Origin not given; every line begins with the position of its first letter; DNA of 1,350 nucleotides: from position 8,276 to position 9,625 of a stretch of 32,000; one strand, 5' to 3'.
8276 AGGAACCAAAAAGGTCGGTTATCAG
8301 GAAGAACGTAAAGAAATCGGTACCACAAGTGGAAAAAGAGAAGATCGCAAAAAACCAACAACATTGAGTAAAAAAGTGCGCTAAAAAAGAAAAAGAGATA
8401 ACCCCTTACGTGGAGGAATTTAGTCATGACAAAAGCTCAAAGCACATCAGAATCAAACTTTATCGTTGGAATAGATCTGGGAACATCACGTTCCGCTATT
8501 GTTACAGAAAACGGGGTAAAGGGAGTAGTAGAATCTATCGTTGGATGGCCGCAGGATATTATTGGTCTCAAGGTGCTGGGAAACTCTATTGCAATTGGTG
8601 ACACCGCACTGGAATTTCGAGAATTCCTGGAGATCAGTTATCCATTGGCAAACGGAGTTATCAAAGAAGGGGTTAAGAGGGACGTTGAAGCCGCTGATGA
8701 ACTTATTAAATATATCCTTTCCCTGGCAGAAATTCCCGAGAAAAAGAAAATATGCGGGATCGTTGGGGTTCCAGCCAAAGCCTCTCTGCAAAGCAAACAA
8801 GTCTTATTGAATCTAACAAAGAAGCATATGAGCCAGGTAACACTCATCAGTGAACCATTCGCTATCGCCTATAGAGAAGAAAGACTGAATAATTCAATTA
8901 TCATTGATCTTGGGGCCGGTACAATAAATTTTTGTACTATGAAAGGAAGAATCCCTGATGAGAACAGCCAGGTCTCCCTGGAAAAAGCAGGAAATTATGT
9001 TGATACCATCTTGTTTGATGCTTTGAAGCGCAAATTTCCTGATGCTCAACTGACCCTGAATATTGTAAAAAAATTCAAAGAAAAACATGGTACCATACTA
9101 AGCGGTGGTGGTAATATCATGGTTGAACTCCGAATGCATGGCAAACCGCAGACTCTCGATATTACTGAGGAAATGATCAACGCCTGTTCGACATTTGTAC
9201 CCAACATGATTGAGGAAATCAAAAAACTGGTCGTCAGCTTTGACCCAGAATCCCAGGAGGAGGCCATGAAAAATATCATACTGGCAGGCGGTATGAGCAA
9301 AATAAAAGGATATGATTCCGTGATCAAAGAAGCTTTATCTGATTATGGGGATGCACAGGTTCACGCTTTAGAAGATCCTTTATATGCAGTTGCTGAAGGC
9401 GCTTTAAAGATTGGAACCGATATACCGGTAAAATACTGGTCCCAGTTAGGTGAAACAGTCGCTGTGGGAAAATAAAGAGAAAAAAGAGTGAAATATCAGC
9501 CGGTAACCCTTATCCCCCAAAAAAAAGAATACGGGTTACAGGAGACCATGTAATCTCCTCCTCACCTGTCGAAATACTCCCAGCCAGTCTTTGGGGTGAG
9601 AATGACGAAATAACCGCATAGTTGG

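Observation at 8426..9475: MamK-family actin with no magnetosome genes nearby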

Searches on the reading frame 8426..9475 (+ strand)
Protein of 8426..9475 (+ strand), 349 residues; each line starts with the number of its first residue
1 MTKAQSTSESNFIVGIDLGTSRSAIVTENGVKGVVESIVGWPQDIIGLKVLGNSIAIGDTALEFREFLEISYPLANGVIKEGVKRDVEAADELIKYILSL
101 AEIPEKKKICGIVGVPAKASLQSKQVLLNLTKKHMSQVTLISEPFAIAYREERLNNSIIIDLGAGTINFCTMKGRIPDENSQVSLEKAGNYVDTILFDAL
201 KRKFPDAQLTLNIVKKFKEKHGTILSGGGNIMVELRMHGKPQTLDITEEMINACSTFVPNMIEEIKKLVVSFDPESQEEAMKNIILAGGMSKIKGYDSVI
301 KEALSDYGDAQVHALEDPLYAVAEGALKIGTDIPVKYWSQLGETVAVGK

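Call 4: search_protein_families(library=pfam, proteins=[window:8426-9475:+], max_evalue=0.01)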
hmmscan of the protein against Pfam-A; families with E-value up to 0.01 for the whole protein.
window:8426-9475:+ (349 aa): 8 families
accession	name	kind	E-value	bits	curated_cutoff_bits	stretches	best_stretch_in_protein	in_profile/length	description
PF06723.19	MreB_Mbl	-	4.5e-18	65.6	27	1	14-329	4-318/327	MreB/Mbl protein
PF00022.25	Actin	-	9.1e-07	28.2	27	1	34-203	29-190/410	Actin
PF25229.1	Salactin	-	2.7e-06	27.1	27.1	1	70-331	59-332/335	Salactin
PF25216.1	Volactin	-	6.4e-05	23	35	0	253-327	242-318/321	Volactin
PF11104.14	PilM_2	-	0.0002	20.8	27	1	256-305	250-299/340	Type IV pilus assembly protein PilM;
PF14450.12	FtsA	-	0.0004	21.2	31.8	1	159-325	2-127/127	Cell division protein FtsA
PF22128.2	Alp7A_like_C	-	0.0018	18.5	22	1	157-304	2-137/156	Alp7A C-terminal domain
PF08841.16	DDR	-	0.0018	17.8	24.6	0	256-326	254-324/328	Diol dehydratase reactivase ATPase-like domain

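Call 5: search_protein_families(library=ncbifam, proteins=[window:8426-9475:+], max_evalue=0.01)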
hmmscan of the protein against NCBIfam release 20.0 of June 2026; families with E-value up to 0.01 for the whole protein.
window:8426-9475:+ (349 aa): 10 families
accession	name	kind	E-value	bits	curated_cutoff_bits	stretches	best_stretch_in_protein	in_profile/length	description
NF040964.1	MamK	subfamily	2.6e-127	424.5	400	1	13-344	2-333/335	MamK family actin-like protein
NF053558.1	BeeR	equivalog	1.9e-57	194.9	530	1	13-339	2-346/349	BeeR family actin-like protein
NF010539.0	PRK13927.1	subfamily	1.2e-17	63.8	293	1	14-329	9-325/339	rod shape-determining protein MreB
TIGR00904.1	mreB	subfamily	2.3e-13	49.9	365.75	1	14-329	5-325/334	MreB/Mrl family cell shape determining protein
NF053533.1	salactin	equivalog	5.4e-09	35.6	400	1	14-331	4-333/335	actin-like salactin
NF053560.1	crenactin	equivalog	1.8e-07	30.4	630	1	69-224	75-239/422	crenactin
TIGR03739.1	PRTRC_D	hypoth_equivalog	7.2e-07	28.5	214.8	1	152-331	164-319/320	PRTRC system protein D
NF011660.0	PRK15080.1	equivalog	4.2e-06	26.2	182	0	78-170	63-156/277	ethanolamine utilization protein EutJ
TIGR01175.1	pilM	subfamily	0.0001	21.4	133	1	250-305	252-307/348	type IV pilus assembly protein PilM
TIGR01174.1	ftsA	equivalog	0.00016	20.9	175.85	1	151-305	192-339/371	cell division protein FtsA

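Call 8: find_homologous_proteins(query=window:8426-9475:+, max_evalue=1e-10)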
Query window:8426-9475:+ (349 aa): 535 proteins with E <= 1e-10 among 5459 candidates; the best 120 are listed.
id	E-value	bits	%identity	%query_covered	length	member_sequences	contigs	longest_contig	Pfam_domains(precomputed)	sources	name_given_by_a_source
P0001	2.7e-206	702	91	100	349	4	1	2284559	PF06723.20,PF25229.2,PF00022.26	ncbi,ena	-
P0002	1.7e-194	664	84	100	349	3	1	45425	PF25216.1,PF06723.20,PF25229.2,PF00022.26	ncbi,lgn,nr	ncbi:MAG: rod shape-determining protein [Candidatus Scalindua sp.]|nr:rod shape-determining protein 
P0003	4.2e-179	613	80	100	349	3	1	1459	PF06723.20,PF25229.2,PF00022.26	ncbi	-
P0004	1.1e-176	605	76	100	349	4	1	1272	PF06723.20,PF25229.2,PF00022.26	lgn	-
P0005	2.8e-157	541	70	98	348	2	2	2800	PF06723.20,PF25229.2,PF14450.13,PF00022.26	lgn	-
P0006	3.4e-126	439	57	96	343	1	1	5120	PF25216.1,PF06723.20,PF25229.2,PF00022.26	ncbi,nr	ncbi:MAG: rod shape-determining protein [Nitrospinae bacterium]|nr:rod shape-determining protein [Ni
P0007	6.1e-124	432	56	96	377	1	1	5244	PF06723.20,PF25229.2,PF00022.26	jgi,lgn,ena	-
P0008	2.3e-118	413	54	95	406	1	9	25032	PF25216.1,PF06723.20,PF00022.26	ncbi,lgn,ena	-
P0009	2.0e-116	407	54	95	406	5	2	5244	PF25216.1,PF06723.20,PF00022.26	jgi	jgi:rod shape-determining protein MreB and related proteins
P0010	1.1e-114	401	53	98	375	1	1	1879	PF25216.1,PF06723.20,PF25229.2,PF00022.26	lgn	-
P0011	1.7e-114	401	52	95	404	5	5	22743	PF25216.1,PF06723.20,PF14450.13,PF00022.26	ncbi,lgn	-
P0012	1.5e-112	394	52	95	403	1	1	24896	PF25216.1,PF06723.20,PF25229.2,PF00022.26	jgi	jgi:rod shape-determining protein MreB and related proteins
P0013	7.1e-112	392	52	98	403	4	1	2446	PF25216.1,PF06723.20,PF25229.2,PF00022.26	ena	-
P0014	1.2e-110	388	52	95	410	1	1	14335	PF25216.1,PF06723.20,PF14450.13,PF00022.26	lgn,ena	-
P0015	5.3e-101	356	46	99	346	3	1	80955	PF06723.20,PF25229.2,PF00022.26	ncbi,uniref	ncbi:MamK family actin-like protein [Magnetococcus sp. PR-3]|uniref:MamK family actin-like protein n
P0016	2.7e-97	344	45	98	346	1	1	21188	PF25216.1,PF06723.20,PF25229.2,PF14450.13,PF21522.4,PF00022.26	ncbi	ncbi:MAG: rod shape-determining protein [Magnetococcus sp. DMHC-6]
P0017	7.5e-97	343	44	98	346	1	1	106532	PF06723.20,PF25229.2,PF14450.13,PF00022.26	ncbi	ncbi:MAG: rod shape-determining protein [Magnetococcus sp. DMHC-6]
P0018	6.9e-96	340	45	98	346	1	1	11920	PF25216.1,PF06723.20,PF25229.2,PF14450.13,PF00022.26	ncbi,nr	ncbi:MAG: rod shape-determining protein [Magnetococcales bacterium]|nr:rod shape-determining protein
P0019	7.0e-96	339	46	97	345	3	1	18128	PF22128.3,PF06723.20,PF00022.26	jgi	-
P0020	3.1e-95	337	45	96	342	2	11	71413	PF06723.20,PF25229.2,PF00022.26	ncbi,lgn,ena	-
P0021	5.5e-95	337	43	98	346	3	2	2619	PF25216.1,PF06723.20,PF21522.4,PF00022.26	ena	-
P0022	6.1e-95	336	46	96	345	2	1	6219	PF22128.3,PF06723.20,PF21522.4,PF00022.26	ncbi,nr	ncbi:MAG: rod shape-determining protein [Gammaproteobacteria bacterium]|nr:rod shape-determining pro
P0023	5.2e-94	333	45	96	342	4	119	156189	PF06723.20,PF00022.26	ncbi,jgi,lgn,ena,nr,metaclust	ncbi:MAG: hypothetical protein HON68_09765 [Gammaproteobacteria bacterium]|jgi:rod shape-determining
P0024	7.5e-94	333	46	97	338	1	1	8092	PF06723.20,PF00022.26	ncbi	-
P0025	9.0e-94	333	45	99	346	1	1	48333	PF06723.20,PF14450.13,PF00022.26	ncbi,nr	ncbi:MAG: rod shape-determining protein [Magnetococcales bacterium]|nr:rod shape-determining protein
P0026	8.1e-93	329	45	98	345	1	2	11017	PF06723.20,PF14450.13,PF21522.4,PF00022.26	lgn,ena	-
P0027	1.1e-92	329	44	96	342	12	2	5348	PF06723.20,PF00022.26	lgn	-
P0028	3.3e-92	327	45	96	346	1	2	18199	PF06723.20,PF14450.13,PF00022.26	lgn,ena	-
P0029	7.0e-92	326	72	59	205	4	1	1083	PF06723.20,PF00022.26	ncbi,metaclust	ncbi:hypothetical protein LCGC14_3021890, partial [marine sediment metagenome]|metaclust:status=acti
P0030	9.0e-92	326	44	98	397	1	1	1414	PF25216.1,PF06723.20,PF25229.2,PF00022.26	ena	-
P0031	1.3e-91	325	43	96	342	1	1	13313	PF06723.20,PF00022.26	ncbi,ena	-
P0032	7.3e-90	320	43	97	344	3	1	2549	PF06723.20,PF00022.26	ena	-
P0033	4.2e-89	317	44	97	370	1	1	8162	PF25216.1,PF06723.20,PF00022.26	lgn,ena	-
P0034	5.4e-89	317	44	98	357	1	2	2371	PF06723.20,PF25229.2,PF00022.26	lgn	-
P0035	5.9e-89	317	44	93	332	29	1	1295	PF25216.1,PF06723.20,PF25229.2,PF00022.26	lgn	-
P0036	3.2e-88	314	46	97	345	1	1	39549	PF25216.1,PF06723.20,PF25229.2,PF14450.13,PF00022.26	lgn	-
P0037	1.7e-87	312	42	99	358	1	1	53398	PF06723.20,PF25229.2,PF00022.26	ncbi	ncbi:Actin-like protein MamK [Azospirillaceae bacterium]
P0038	2.3e-87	312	46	94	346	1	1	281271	PF25216.1,PF06723.20,PF25229.2,PF14450.13,PF00022.26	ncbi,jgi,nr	ncbi:MAG: hypothetical protein GXP08_15730 [Gammaproteobacteria bacterium]|nr:hypothetical protein [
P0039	3.3e-87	311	44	98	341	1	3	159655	PF25216.1,PF06723.20,PF00022.26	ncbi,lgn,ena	-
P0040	4.2e-87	311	44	93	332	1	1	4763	PF25216.1,PF06723.20,PF25229.2,PF00022.26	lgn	-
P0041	4.8e-87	310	43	95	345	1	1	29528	PF25216.1,PF06723.20,PF25229.2,PF00022.26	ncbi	-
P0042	7.7e-87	310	45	95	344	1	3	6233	PF25216.1,PF06723.20,PF25229.2,PF00022.26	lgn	-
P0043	1.0e-86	309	44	95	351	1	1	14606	PF25216.1,PF06723.20,PF25229.2,PF00022.26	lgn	-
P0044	1.0e-86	309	43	94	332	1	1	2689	PF25216.1,PF06723.20,PF25229.2,PF00022.26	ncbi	-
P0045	1.1e-86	309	44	98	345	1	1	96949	PF25216.1,PF06723.20,PF25229.2,PF14450.13,PF00022.26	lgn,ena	-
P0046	1.4e-86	309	44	97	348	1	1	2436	PF25216.1,PF06723.20,PF25229.2,PF00022.26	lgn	-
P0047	1.4e-86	309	44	97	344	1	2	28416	PF01869.27,PF25216.1,PF06723.20,PF25229.2,PF00022.26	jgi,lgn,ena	-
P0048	1.8e-86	309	43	98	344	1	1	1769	PF25216.1,PF06723.20,PF25229.2,PF14450.13,PF00022.26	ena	-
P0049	2.7e-86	308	44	93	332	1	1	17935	PF25216.1,PF06723.20,PF25229.2,PF00022.26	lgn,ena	-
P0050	2.9e-86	308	44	98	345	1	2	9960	PF25216.1,PF06723.20,PF25229.2,PF14450.13,PF00022.26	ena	-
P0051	3.2e-86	308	44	95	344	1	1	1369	PF25216.1,PF06723.20,PF25229.2,PF00022.26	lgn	-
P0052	4.2e-86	307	44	97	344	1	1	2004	PF25216.1,PF06723.20,PF25229.2,PF00022.26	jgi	jgi:rod shape-determining protein MreB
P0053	4.2e-86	307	44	95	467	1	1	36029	PF25216.1,PF06723.20,PF25229.2,PF00022.26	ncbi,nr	ncbi:MAG: rod shape-determining protein [Magnetococcales bacterium]|nr:rod shape-determining protein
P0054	7.5e-86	307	44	97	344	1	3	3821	PF00012.27,PF25216.1,PF06723.20,PF25229.2,PF00022.26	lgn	-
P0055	1.3e-85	306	44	97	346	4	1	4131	PF25216.1,PF06723.20,PF25229.2,PF00022.26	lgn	-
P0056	1.6e-85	305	44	95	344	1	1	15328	PF25216.1,PF06723.20,PF25229.2,PF00022.26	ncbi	-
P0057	3.0e-85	305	43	95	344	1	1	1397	PF25216.1,PF06723.20,PF25229.2,PF00022.26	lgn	-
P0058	3.2e-85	304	43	98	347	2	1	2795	PF25216.1,PF06723.20,PF25229.2,PF00022.26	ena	-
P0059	3.3e-85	304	43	95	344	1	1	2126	PF01869.27,PF00012.27,PF25216.1,PF06723.20,PF25229.2,PF00022.26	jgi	jgi:rod shape-determining protein MreB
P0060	3.5e-85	304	44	98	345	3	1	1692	PF25216.1,PF06723.20,PF25229.2,PF14450.13,PF00022.26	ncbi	-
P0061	3.5e-85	304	43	98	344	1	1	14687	PF00012.27,PF25216.1,PF06723.20,PF25229.2,PF14450.13,PF00022.26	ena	-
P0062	3.9e-85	304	45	98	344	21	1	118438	PF00012.27,PF25216.1,PF06723.20,PF25229.2,PF00022.26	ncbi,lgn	ncbi:MAG: MamK family actin-like protein [Desulfobulbaceae bacterium]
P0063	4.0e-85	304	43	94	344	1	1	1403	PF25216.1,PF06723.20,PF25229.2,PF00022.26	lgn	-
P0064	4.2e-85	304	44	97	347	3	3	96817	PF25216.1,PF06723.20,PF25229.2,PF14450.13,PF00022.26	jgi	-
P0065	4.3e-85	304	42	96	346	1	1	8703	PF25216.1,PF06723.20,PF25229.2,PF00022.26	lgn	-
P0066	4.6e-85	304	44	96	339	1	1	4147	PF25216.1,PF06723.20,PF25229.2,PF00022.26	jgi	jgi:rod shape-determining protein MreB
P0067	8.0e-85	303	43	95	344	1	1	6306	PF00012.27,PF25216.1,PF06723.20,PF25229.2,PF00022.26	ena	-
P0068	8.5e-85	303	43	96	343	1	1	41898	PF25216.1,PF06723.20,PF25229.2,PF00022.26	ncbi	-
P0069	8.8e-85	303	43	96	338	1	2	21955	PF25216.1,PF06723.20,PF25229.2,PF00022.26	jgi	jgi:rod shape-determining protein MreB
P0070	9.5e-85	303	43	98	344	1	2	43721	PF25216.1,PF06723.20,PF25229.2,PF00022.26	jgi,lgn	jgi:rod shape-determining protein MreB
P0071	9.6e-85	303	43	97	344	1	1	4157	PF25216.1,PF06723.20,PF25229.2,PF00022.26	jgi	jgi:rod shape-determining protein MreB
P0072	9.8e-85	303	43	97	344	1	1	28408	PF25216.1,PF06723.20,PF25229.2,PF00022.26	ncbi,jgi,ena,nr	ncbi:MAG: MamK family actin-like protein [Desulfobulbaceae bacterium]|nr:MamK family actin-like prot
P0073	1.1e-84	303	43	97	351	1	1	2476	PF00012.27,PF25216.1,PF06723.20,PF25229.2,PF00022.26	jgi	jgi:rod shape-determining protein MreB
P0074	1.3e-84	302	43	97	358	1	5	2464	PF06723.20,PF25229.2,PF00022.26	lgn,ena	-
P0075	1.3e-84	302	43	97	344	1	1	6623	PF25216.1,PF06723.20,PF25229.2,PF00022.26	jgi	-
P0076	1.3e-84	302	43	98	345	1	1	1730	PF25216.1,PF06723.20,PF25229.2,PF14450.13,PF00022.26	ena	-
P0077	1.4e-84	302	44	95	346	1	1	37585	PF25216.1,PF06723.20,PF25229.2,PF00022.26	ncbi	-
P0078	1.4e-84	302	44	95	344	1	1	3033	PF25216.1,PF06723.20,PF25229.2,PF00022.26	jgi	jgi:rod shape-determining protein MreB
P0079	1.5e-84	302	43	96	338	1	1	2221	PF25216.1,PF06723.20,PF25229.2,PF00022.26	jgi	jgi:rod shape-determining protein MreB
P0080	1.6e-84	302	45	96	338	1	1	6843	PF25216.1,PF06723.20,PF25229.2,PF00022.26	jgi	jgi:rod shape-determining protein MreB and related proteins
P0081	1.6e-84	302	43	97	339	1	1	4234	PF25216.1,PF06723.20,PF25229.2,PF00022.26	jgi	jgi:rod shape-determining protein MreB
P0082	1.6e-84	302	43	96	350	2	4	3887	PF06723.20,PF25229.2,PF00022.26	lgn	-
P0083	1.8e-84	302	44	94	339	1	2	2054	PF25216.1,PF06723.20,PF25229.2,PF00022.26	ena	-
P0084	1.9e-84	302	43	97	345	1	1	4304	PF25216.1,PF06723.20,PF25229.2,PF14450.13,PF00022.26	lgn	-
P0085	1.9e-84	302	43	96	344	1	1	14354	PF25216.1,PF06723.20,PF25229.2,PF00022.26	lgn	-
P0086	2.1e-84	302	43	96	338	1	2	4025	PF25216.1,PF06723.20,PF25229.2,PF00022.26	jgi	jgi:rod shape-determining protein MreB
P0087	2.3e-84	302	43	97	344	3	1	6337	PF25216.1,PF06723.20,PF25229.2,PF00022.26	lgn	-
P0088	2.4e-84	302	42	98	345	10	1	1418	PF01869.27,PF00012.27,PF25216.1,PF06723.20,PF25229.2,PF14450.13,PF00022.26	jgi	jgi:rod shape-determining protein MreB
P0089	2.8e-84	301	43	96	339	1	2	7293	PF25216.1,PF06723.20,PF25229.2,PF00022.26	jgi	jgi:rod shape-determining protein MreB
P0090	2.9e-84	301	42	97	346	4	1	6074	PF06723.20,PF25229.2,PF00022.26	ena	-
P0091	2.9e-84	301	43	98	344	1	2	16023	PF00012.27,PF25216.1,PF06723.20,PF25229.2,PF14450.13,PF00022.26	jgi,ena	-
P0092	3.0e-84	301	43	97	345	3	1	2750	PF25216.1,PF06723.20,PF25229.2,PF14450.13,PF00022.26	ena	-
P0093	3.1e-84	301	42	96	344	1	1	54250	PF01869.27,PF25216.1,PF06723.20,PF25229.2,PF14450.13,PF00022.26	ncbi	ncbi:MAG: rod shape-determining protein [Desulfobulbaceae bacterium]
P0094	3.3e-84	301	44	98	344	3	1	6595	PF00012.27,PF25216.1,PF06723.20,PF25229.2,PF00022.26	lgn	-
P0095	3.4e-84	301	41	97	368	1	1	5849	PF00012.27,PF06723.20,PF00022.26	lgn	-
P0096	3.5e-84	301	43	97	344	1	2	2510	PF25216.1,PF06723.20,PF25229.2,PF14450.13,PF00022.26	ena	-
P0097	3.5e-84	301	43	95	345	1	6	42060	PF25216.1,PF06723.20,PF25229.2,PF00022.26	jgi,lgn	-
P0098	4.0e-84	301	43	97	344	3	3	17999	PF25216.1,PF06723.20,PF25229.2,PF14450.13,PF00022.26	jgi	jgi:rod shape-determining protein MreB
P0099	4.5e-84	301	43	97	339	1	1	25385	PF06723.20,PF25229.2,PF00022.26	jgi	jgi:rod shape-determining protein MreB and related proteins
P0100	4.6e-84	301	43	97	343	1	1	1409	PF25216.1,PF06723.20,PF25229.2,PF00022.26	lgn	-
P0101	4.9e-84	301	45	94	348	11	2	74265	PF25216.1,PF06723.20,PF25229.2,PF14450.13,PF00022.26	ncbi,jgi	ncbi:MAG: MamK family actin-like protein [Gammaproteobacteria bacterium]|jgi:rod shape-determining p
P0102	5.1e-84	301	43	95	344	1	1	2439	PF25216.1,PF06723.20,PF25229.2,PF00022.26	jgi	-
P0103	5.1e-84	301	43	96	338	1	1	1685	PF25216.1,PF06723.20,PF25229.2,PF00022.26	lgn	-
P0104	5.2e-84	300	42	97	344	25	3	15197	PF25216.1,PF06723.20,PF25229.2,PF00022.26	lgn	-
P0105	6.0e-84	300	42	98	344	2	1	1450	PF25216.1,PF06723.20,PF25229.2,PF00022.26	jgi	-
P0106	7.2e-84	300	42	98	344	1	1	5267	PF25216.1,PF06723.20,PF25229.2,PF00022.26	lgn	-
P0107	8.6e-84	300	44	97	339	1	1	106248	PF25216.1,PF06723.20,PF25229.2,PF00022.26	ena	-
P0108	9.0e-84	300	43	98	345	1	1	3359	PF01869.27,PF00012.27,PF25216.1,PF06723.20,PF25229.2,PF00022.26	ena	-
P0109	9.1e-84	300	43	97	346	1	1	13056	PF25216.1,PF06723.20,PF25229.2,PF14450.13,PF00022.26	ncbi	-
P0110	1.1e-83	299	43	96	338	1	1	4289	PF25216.1,PF06723.20,PF25229.2,PF00022.26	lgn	-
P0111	1.1e-83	299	42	93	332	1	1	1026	PF25216.1,PF06723.20,PF25229.2,PF00022.26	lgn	-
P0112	1.2e-83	299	43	94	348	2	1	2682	PF06723.20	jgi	jgi:rod shape-determining protein MreB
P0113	1.2e-83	299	42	98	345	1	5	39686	PF01869.27,PF00012.27,PF25216.1,PF06723.20,PF25229.2,PF00022.26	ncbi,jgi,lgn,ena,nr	ncbi:MAG: hypothetical protein A2X81_01045 [Desulfobacterales bacterium GWB2_56_26]|nr:MAG: hypothet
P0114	1.2e-83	299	43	96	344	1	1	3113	PF00012.27,PF25216.1,PF06723.20,PF25229.2,PF00022.26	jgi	-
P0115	1.3e-83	299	43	98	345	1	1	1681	PF01869.27,PF00012.27,PF25216.1,PF06723.20,PF25229.2,PF00022.26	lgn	-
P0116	1.3e-83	299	42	97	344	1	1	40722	PF25216.1,PF06723.20,PF25229.2,PF00022.26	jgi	-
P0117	1.4e-83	299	42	98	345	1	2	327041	PF01869.27,PF00012.27,PF25216.1,PF06723.20,PF25229.2,PF00022.26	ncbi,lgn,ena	-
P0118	1.8e-83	299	43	98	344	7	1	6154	PF25216.1,PF06723.20,PF25229.2,PF14450.13,PF00022.26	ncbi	-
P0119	1.8e-83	299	43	95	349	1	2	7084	PF00012.27,PF25216.1,PF06723.20,PF25229.2,PF00022.26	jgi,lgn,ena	-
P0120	1.8e-83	299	45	94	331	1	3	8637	PF00012.27,PF25216.1,PF06723.20,PF25229.2,PF14450.13,PF00022.26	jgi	-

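Call 9: find_encoding_contigs(protein=window:8426-9472:+, flank=10000, max_places=6)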
Protein window:8426-9472:+ (349 aa): 1 contig read that carries it; 1 place shown.
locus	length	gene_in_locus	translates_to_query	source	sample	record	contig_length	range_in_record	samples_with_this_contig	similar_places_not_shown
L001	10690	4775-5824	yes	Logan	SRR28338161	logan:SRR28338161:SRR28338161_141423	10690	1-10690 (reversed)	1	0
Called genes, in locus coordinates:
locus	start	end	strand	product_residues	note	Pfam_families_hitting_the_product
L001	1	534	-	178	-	?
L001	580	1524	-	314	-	PF13692:Glyco_trans_1_4, PF00534:Glycos_transf_1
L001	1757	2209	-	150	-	PF04519:Bactofilin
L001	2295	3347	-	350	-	-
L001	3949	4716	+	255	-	-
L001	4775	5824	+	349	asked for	PF06723:MreB_Mbl, PF25229:Salactin (weak), PF00022:Actin (faint)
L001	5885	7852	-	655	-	PF00515:TPR_1, PF13414:TPR_11, PF00515:TPR_1, PF13414:TPR_11, PF00515:TPR_1, PF13414:TPR_11, PF13424:TPR_12, PF13432:TPR_16, +39 more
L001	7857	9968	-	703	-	PF13432:TPR_16, PF23914:TPR_CcmH_CycH, PF00515:TPR_1, PF07719:TPR_2, PF13414:TPR_11, PF13424:TPR_12, PF13432:TPR_16, PF14559:TPR_19, +57 more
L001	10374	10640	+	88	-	PF13489:Methyltransf_23 (weak), PF08241:Methyltransf_11, PF08242:Methyltransf_12, PF13649:Methyltransf_25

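Call 11: find_encoding_contigs(protein=P0001, flank=10000, max_places=3)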
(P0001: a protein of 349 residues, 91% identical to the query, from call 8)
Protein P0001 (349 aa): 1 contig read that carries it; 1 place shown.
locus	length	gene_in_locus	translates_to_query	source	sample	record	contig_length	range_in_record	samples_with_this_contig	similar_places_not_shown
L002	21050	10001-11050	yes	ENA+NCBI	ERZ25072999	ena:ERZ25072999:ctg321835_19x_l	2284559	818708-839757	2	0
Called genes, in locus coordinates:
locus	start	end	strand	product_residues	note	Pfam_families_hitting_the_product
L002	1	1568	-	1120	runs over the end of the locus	PF12895:ANAPC3, PF14559:TPR_19, PF13424:TPR_12, PF00515:TPR_1, PF13414:TPR_11, PF13432:TPR_16, PF14559:TPR_19, PF13414:TPR_11, +37 more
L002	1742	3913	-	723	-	PF13414:TPR_11, PF14559:TPR_19, PF00515:TPR_1, PF13414:TPR_11, PF13424:TPR_12, PF13431:TPR_17, PF13432:TPR_16, PF13414:TPR_11, +57 more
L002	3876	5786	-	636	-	PF13424:TPR_12, PF13432:TPR_16, PF13414:TPR_11, PF00515:TPR_1, PF13414:TPR_11, PF13424:TPR_12, PF00515:TPR_1, PF13414:TPR_11, +54 more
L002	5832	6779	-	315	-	PF13692:Glyco_trans_1_4, PF00534:Glycos_transf_1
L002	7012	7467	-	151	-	PF04519:Bactofilin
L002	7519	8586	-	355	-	-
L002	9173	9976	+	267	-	-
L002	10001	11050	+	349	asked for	PF06723:MreB_Mbl, PF25229:Salactin (weak), PF00022:Actin (weak)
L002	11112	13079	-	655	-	PF00515:TPR_1, PF13424:TPR_12, PF13432:TPR_16, PF13414:TPR_11, PF13424:TPR_12, PF13424:TPR_12, PF00515:TPR_1, PF13414:TPR_11, +37 more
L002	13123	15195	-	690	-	PF13424:TPR_12, PF00515:TPR_1, PF13414:TPR_11, PF13432:TPR_16, PF00515:TPR_1, PF13414:TPR_11, PF13432:TPR_16, PF00515:TPR_1, +57 more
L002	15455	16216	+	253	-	PF13489:Methyltransf_23, PF05219:DREV (weak), PF07021:MetW (weak), PF13847:Methyltransf_31, PF08241:Methyltransf_11, PF08242:Methyltransf_12, PF13649:Methyltransf_25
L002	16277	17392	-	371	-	PF14559:TPR_19 (faint), PF13489:Methyltransf_23 (weak), PF08241:Methyltransf_11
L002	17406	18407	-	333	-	PF13524:Glyco_trans_1_2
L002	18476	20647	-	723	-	PF07021:MetW (weak), PF13489:Methyltransf_23 (weak), PF13649:Methyltransf_25 (weak), PF13847:Methyltransf_31 (faint), PF00515:TPR_1 (faint), PF07719:TPR_2 (faint), PF12895:ANAPC3 (faint), PF13181:TPR_8 (faint), +5 more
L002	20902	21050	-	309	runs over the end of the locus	-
